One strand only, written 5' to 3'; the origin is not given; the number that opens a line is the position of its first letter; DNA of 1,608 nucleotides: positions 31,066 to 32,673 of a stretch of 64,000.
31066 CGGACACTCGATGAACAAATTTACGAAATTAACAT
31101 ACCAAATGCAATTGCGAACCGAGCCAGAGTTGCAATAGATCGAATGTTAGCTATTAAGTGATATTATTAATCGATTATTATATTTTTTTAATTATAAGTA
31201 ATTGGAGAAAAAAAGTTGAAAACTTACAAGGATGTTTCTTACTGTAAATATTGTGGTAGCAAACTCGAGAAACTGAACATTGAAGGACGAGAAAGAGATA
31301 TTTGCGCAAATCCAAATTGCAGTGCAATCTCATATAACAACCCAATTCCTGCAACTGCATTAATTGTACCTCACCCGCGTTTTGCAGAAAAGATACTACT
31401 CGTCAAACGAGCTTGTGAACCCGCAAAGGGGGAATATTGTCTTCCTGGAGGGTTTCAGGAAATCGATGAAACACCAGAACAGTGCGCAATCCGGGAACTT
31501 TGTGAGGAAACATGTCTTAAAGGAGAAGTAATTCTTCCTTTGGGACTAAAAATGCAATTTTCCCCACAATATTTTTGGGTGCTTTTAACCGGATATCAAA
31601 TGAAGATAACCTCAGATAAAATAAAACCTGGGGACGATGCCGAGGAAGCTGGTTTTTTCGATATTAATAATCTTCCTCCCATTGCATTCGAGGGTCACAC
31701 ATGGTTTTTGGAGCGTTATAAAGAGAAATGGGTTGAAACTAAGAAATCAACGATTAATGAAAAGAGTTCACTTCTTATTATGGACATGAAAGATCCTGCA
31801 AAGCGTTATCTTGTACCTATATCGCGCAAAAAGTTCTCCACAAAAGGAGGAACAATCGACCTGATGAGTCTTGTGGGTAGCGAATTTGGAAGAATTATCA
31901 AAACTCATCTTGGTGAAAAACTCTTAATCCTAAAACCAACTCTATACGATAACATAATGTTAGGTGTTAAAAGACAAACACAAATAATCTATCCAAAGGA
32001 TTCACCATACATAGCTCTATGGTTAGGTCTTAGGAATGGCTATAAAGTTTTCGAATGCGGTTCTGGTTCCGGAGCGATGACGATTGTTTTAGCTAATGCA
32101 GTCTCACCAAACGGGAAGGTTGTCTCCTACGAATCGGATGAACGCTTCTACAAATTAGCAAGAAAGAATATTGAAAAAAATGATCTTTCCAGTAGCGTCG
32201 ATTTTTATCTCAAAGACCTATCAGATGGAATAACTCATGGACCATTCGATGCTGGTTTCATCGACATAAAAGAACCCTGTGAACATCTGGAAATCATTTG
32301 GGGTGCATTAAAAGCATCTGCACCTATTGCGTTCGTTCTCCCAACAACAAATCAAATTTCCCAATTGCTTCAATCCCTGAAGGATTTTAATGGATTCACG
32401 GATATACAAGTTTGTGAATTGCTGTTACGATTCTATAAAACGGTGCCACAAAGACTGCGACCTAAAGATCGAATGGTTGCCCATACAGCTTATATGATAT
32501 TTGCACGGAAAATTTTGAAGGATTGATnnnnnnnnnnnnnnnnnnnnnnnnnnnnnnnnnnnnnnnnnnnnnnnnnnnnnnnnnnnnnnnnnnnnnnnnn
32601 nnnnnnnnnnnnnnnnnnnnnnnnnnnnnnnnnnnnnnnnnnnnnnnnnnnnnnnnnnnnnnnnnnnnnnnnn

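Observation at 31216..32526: Unusual fusion of a zinc-ribbon Nudix hydrolase (NudC-like) to a TrmI-type tRNA m1A methyltransferase, immediately downstream of nadA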

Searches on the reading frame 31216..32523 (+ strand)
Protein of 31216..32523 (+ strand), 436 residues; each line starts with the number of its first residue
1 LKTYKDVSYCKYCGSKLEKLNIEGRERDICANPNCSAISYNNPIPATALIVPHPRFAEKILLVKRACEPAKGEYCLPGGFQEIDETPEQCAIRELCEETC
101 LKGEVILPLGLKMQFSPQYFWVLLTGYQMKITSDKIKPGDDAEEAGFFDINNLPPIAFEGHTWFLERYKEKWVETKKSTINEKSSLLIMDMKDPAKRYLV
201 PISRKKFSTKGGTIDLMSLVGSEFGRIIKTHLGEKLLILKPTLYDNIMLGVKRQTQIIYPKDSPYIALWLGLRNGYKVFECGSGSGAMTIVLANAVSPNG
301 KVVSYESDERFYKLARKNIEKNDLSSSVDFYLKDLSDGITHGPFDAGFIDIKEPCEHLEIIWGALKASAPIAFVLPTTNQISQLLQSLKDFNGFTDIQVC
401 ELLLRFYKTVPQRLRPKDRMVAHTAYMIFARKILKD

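Call 3: search_protein_families(library=pfam, proteins=[window:31216-32523:+], max_evalue=0.01)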
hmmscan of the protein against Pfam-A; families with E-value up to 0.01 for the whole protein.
window:31216-32523:+ (436 aa): 11 families
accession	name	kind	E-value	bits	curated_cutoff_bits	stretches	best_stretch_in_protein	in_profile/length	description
PF08704.16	GCD14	-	1.8e-23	83.9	26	1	249-415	15-185/247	tRNA methyltransferase complex GCD14 subunit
PF00293.34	NUDIX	-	2.8e-14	53.7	21.1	1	58-153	15-118/134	NUDIX domain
PF01135.25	PCMT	-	4.3e-13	49.9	20.3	1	241-349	40-148/210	Protein-L-isoaspartate(D-aspartate) O-methyltransferase (PCMT)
PF13847.12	Methyltransf_31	-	3.1e-07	30.6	27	1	273-346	2-77/145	Methyltransferase domain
PF00398.26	RrnaAD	-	2.2e-05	24.1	24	1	272-329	28-79/263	Ribosomal RNA adenine dimethylase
PF13649.12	Methyltransf_25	-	8.5e-05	23.6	27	1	278-346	1-67/97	Methyltransferase domain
PF01596.23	Methyltransf_3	-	8.9e-05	22.3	22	1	260-350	30-127/204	O-methyltransferase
PF05175.20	MTS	-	0.00015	21.9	23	1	276-345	33-100/170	Methyltransferase small domain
PF13578.12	Methyltransf_24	-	0.00042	21.6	26.3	1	280-352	2-77/105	Methyltransferase domain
PF14803.11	Zn_ribbon_Nudix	-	0.00048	20.4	25.6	1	9-40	2-33/34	Nudix N-terminal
PF10294.15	Methyltransf_16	-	0.0012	19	21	1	274-330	46-102/174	Lysine methyltransferase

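Call 4: search_protein_families(library=ncbifam, proteins=[window:31216-32523:+], max_evalue=0.01)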
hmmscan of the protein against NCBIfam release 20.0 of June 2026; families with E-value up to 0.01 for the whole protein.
window:31216-32523:+ (436 aa): 40 families (the best 25 are shown)
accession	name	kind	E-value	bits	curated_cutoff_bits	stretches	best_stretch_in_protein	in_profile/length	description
TIGR00080.1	pimt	equivalog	3.1e-09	37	159.05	1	240-325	43-128/216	protein-L-isoaspartate O-methyltransferase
NF003788.0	PRK05379.1-5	equivalog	3.5e-09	36.4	354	1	57-103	223-269/351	bifunctional nicotinamide-nucleotide adenylyltransferase/Nudix hydroxylase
NF003787.0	PRK05379.1-4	equivalog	1.6e-08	33.9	449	1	57-102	218-263/346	bifunctional nicotinamide-nucleotide adenylyltransferase/Nudix hydroxylase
NF003786.0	PRK05379.1-2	equivalog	3.1e-08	33.2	397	1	59-153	230-335/354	bifunctional nicotinamide-nucleotide adenylyltransferase/Nudix hydroxylase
NF001299.0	PRK00241.1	equivalog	3.2e-08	33.4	158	1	4-157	99-242/263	NAD(+) diphosphatase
NF010550.0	PRK13943.1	equivalog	4.6e-08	32.6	359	1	267-350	73-156/322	protein-L-isoaspartate O-methyltransferase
NF003785.0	PRK05379.1-1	equivalog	5.7e-08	32.3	418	1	57-101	213-257/347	bifunctional nicotinamide-nucleotide adenylyltransferase/Nudix hydroxylase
NF001453.0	PRK00312.1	equivalog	6.1e-08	32.5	188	1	243-346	49-149/217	protein-L-isoaspartate(D-aspartate) O-methyltransferase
NF003790.0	PRK05379.2-2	equivalog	1.9e-07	30.5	403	1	41-114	210-284/354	bifunctional nicotinamide mononucleotide adenylyltransferase/ADP-ribose pyrophosphatase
TIGR03534.1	RF_mod_PrmC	equivalog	1.8e-06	27.6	199.1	1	276-345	90-158/253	peptide chain release factor N(5)-glutamine methyltransferase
NF003791.0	PRK05379.2-3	equivalog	3e-06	26.7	409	1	58-103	213-258/340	bifunctional nicotinamide-nucleotide adenylyltransferase/Nudix hydroxylase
TIGR02469.1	CbiT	equivalog_domain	5e-06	26.8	78.3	1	270-326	15-70/124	precorrin-6Y C5,15-methyltransferase (decarboxylating) subunit CbiT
NF010549.0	PRK13942.1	equivalog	7.2e-06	25.6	282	1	269-338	72-140/215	protein-L-isoaspartate O-methyltransferase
TIGR04364.1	methyltran_FxLD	equivalog_domain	9.4e-05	21.6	320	1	271-345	79-152/394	methyltransferase, FxLD system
NF053839.1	CPFASynBruc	equivalog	0.00011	21.3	600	1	265-337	165-235/410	cyclopropane fatty acid synthase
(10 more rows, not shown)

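Call 5: find_homologous_proteins(query=window:31216-32523:+, max_evalue=0.001)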
Query window:31216-32523:+ (436 aa): 1137 proteins with E <= 0.001 among 6891 candidates; the best 120 are listed.
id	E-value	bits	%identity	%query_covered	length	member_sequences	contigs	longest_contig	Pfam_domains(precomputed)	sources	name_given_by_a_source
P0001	4.4e-286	967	96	100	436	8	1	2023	PF13847.13,PF00293.35,PF08704.17,PF01135.26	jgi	jgi:tRNA (adenine57-N1/adenine58-N1)-methyltransferase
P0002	1.3e-99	352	61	59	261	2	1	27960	PF13847.13,PF08704.17,PF01135.26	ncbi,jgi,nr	ncbi:tRNA (adenine-N1)-methyltransferase [bacterium]|nr:tRNA (adenine-N1)-methyltransferase [bacteri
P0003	1.5e-99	352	61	59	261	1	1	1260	PF13847.13,PF00398.27,PF13649.13,PF08704.17,PF01135.26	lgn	-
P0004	2.0e-99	351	59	59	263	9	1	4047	PF00398.27,PF01596.24,PF08704.17,PF01135.26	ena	-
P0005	3.7e-99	351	61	60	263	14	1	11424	PF13847.13,PF01596.24,PF08704.17,PF01135.26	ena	-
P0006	8.6e-99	349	60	58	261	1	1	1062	PF13847.13,PF00398.27,PF08704.17,PF01135.26,PF13578.13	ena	-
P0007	9.1e-98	346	59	58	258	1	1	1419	PF13847.13,PF13649.13,PF01596.24,PF08704.17,PF01135.26,PF13578.13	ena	-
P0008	7.5e-96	340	59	60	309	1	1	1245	PF08704.17,PF01135.26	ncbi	-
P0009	3.0e-94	334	57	59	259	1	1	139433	PF01596.24,PF08704.17,PF01135.26,PF13578.13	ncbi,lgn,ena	-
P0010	1.3e-93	332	55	59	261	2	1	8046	PF13847.13,PF08704.17,PF01135.26,PF13578.13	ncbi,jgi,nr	ncbi:tRNA (adenine-N1)-methyltransferase [bacterium]|nr:MAG: tRNA (adenine-N1)-methyltransferase [ba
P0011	3.7e-93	331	58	60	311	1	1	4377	PF08704.17,PF01135.26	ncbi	-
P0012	5.3e-92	327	58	58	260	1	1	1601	PF13847.13,PF13649.13,PF08704.17,PF01135.26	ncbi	-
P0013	1.5e-91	326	59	58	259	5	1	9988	PF13847.13,PF00398.27,PF08704.17,PF01135.26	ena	-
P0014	1.7e-85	306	60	57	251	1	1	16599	PF13847.13,PF00398.27,PF01596.24,PF08704.17,PF01135.26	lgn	-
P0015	2.0e-85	305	55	59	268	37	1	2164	PF13847.13,PF01596.24,PF08704.17,PF01135.26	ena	-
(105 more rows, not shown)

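Call 8: find_encoding_contigs(protein=P0009, flank=8000, max_places=3)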
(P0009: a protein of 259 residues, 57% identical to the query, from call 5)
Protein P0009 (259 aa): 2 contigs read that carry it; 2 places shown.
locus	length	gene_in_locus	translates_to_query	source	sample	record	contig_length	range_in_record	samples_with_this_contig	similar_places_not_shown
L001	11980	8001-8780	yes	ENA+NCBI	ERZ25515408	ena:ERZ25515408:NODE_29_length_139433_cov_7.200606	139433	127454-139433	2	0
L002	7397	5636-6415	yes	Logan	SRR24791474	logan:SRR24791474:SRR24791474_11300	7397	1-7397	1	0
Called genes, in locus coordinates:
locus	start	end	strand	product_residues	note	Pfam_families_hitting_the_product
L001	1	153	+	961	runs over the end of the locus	PF11751:PorP_SprF (weak), PF00691:OmpA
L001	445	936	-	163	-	PF00694:Aconitase_C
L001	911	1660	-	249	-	PF00814:TsaD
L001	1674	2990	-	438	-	PF00072:Response_reg, PF13191:AAA_16 (weak), PF00158:Sigma54_activat, PF14532:Sigma54_activ_2, PF07724:AAA_2 (faint), PF07728:AAA_5, PF25601:AAA_lid_14, PF02954:HTH_8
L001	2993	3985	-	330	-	-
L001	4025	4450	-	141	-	-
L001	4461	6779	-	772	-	PF08478:POTRA_1 (faint), PF07244:POTRA, PF08479:POTRA_2 (weak), PF07244:POTRA, PF01103:Omp85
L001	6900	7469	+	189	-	PF13580:SIS_2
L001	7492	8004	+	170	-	PF00293:NUDIX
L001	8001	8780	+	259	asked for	PF01135:PCMT, PF08704:GCD14, PF01596:Methyltransf_3, PF13578:Methyltransf_24 (weak)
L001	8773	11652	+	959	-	PF12705:PDDEXK_1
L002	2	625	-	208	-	?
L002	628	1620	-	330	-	-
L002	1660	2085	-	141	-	-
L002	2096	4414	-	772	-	PF08478:POTRA_1 (faint), PF07244:POTRA, PF08479:POTRA_2 (weak), PF07244:POTRA, PF01103:Omp85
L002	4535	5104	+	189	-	PF13580:SIS_2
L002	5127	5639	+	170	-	PF00293:NUDIX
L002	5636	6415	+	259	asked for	PF01135:PCMT, PF08704:GCD14, PF01596:Methyltransf_3, PF13578:Methyltransf_24 (weak)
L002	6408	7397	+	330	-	?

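Call 9: find_encoding_contigs(protein=P0002, flank=8000, max_places=3)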
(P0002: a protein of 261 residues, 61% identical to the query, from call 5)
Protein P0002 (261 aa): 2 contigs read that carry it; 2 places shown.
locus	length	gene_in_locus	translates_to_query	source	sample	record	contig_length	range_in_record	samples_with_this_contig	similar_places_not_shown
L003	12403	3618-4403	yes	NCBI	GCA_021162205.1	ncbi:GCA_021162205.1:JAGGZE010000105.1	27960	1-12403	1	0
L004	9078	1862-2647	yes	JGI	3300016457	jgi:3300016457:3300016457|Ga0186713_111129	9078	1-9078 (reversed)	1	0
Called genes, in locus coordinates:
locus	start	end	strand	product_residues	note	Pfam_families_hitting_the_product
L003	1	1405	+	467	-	PF01336:tRNA_anti-codon, PF00152:tRNA-synt_2, PF01409:tRNA-synt_2d (faint)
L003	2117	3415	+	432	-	PF01964:ThiC_Rad_SAM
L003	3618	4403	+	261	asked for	PF01135:PCMT, PF08704:GCD14, PF13847:Methyltransf_31 (weak)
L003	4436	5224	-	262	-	PF02361:CbiQ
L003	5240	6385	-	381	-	PF13717:Zn_ribbon_4 (weak)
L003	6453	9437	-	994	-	PF02463:SMC_N, PF13175:AAA_15, PF13476:AAA_23, PF04423:Rad50_zn_hook (weak)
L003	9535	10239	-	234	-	PF13428:TPR_14 (faint)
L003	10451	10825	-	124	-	PF00164:Ribosom_S12_S23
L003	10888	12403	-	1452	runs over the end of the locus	PF04997:RNA_pol_Rpb1_1, PF00623:RNA_pol_Rpb1_2, PF04983:RNA_pol_Rpb1_3, PF01551:Peptidase_M23 (faint), PF01333:Apocytochr_F_C (faint), PF05000:RNA_pol_Rpb1_4, PF04998:RNA_pol_Rpb1_5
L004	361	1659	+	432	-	PF01964:ThiC_Rad_SAM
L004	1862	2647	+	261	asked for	PF01135:PCMT, PF08704:GCD14, PF13847:Methyltransf_31 (weak)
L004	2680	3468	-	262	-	PF02361:CbiQ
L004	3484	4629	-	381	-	PF13717:Zn_ribbon_4 (weak)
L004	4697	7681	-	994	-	PF02463:SMC_N (weak), PF13175:AAA_15, PF13476:AAA_23, PF04423:Rad50_zn_hook (weak)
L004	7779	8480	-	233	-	PF13428:TPR_14 (faint)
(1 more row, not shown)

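Call 10: find_encoding_contigs(protein=P0001, flank=5000, max_places=8)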
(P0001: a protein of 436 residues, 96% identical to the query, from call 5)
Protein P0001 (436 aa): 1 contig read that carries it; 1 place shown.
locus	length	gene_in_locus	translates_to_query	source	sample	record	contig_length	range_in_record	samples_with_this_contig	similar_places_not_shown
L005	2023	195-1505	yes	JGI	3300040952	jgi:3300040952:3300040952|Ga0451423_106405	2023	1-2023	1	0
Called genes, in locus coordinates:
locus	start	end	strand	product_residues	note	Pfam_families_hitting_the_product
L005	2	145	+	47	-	?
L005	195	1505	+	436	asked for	PF00293:NUDIX, PF01135:PCMT, PF08704:GCD14, PF13847:Methyltransf_31 (weak)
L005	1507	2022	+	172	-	?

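Call 28: search_protein_representatives(protein=window:31216-32523:+)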
Query: 436 residues. Proteins with E-value up to 0.001 (for the whole library): 8370; up to 1e-10: 1789; up to 1e-30: 159. The best 150 are listed.
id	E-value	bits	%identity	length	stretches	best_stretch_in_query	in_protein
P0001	1.4e-286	966.5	96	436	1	1-436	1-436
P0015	6.4e-86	305.3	56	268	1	178-434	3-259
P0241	8.6e-67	242.3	53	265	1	198-432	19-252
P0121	6.3e-62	226.3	60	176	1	4-170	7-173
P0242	1.8e-57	211.5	44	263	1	183-434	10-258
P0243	9.9e-55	202.5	46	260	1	196-433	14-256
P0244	1.0e-54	202.5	47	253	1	194-435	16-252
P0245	9.2e-54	199.4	40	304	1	186-434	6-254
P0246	1.6e-52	195.3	45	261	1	186-436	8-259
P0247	3.8e-52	194.0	43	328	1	187-431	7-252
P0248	6.5e-51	190.0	31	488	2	203-435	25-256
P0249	1.2e-50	189.0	47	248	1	195-434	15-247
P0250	1.6e-50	188.7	44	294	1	196-433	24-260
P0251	2.1e-50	188.3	43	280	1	176-432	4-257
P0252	7.4e-50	186.5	41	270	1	178-433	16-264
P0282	6.6e-42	160.3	40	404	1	205-434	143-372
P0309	1.6e-37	145.9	34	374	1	140-434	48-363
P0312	7.0e-37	143.7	35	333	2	7-170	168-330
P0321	2.4e-36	141.9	37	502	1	209-435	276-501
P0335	2.4e-35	138.7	39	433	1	237-433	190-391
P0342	8.8e-35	136.8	35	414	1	191-432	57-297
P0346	2.1e-34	135.5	37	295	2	8-169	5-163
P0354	2.0e-33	132.4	44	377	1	8-194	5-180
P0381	9.8e-32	126.8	43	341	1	8-172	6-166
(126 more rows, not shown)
